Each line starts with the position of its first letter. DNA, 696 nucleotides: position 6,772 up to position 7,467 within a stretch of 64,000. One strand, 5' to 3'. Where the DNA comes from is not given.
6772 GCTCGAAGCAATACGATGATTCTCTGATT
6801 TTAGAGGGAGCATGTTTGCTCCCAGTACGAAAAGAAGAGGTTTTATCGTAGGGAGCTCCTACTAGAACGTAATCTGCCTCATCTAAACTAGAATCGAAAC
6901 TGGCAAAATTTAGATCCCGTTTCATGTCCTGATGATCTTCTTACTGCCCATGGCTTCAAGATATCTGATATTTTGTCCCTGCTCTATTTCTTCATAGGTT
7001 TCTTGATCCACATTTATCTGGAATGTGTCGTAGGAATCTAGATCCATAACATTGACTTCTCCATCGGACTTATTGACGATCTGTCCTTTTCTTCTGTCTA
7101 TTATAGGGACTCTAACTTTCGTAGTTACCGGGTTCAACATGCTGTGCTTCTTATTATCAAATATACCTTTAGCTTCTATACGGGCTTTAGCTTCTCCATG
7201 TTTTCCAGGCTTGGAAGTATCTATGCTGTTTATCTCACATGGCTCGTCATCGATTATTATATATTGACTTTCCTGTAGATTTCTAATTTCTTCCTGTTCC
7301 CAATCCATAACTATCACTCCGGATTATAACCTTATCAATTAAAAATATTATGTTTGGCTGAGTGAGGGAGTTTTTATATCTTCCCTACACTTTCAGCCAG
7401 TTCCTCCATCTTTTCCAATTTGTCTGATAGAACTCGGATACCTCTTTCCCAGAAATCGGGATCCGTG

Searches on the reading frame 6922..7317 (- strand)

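Call 67: search_protein_families(library=pfam, proteins=[window:6922-7317:-], max_evalue=0.0001)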
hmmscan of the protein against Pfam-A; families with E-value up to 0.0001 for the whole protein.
window:6922-7317:- (131 aa): 2 families
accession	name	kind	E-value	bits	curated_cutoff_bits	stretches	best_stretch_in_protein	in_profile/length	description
PF21485.3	IF5A-like_N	-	6.2e-15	55.2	27.1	1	12-65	9-62/63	Translation initiation factor 5A-like, N-terminal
PF01287.26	eIF-5a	-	1.8e-05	25.3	24.2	1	72-130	1-67/69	Eukaryotic elongation factor 5A hypusine, DNA-binding OB fold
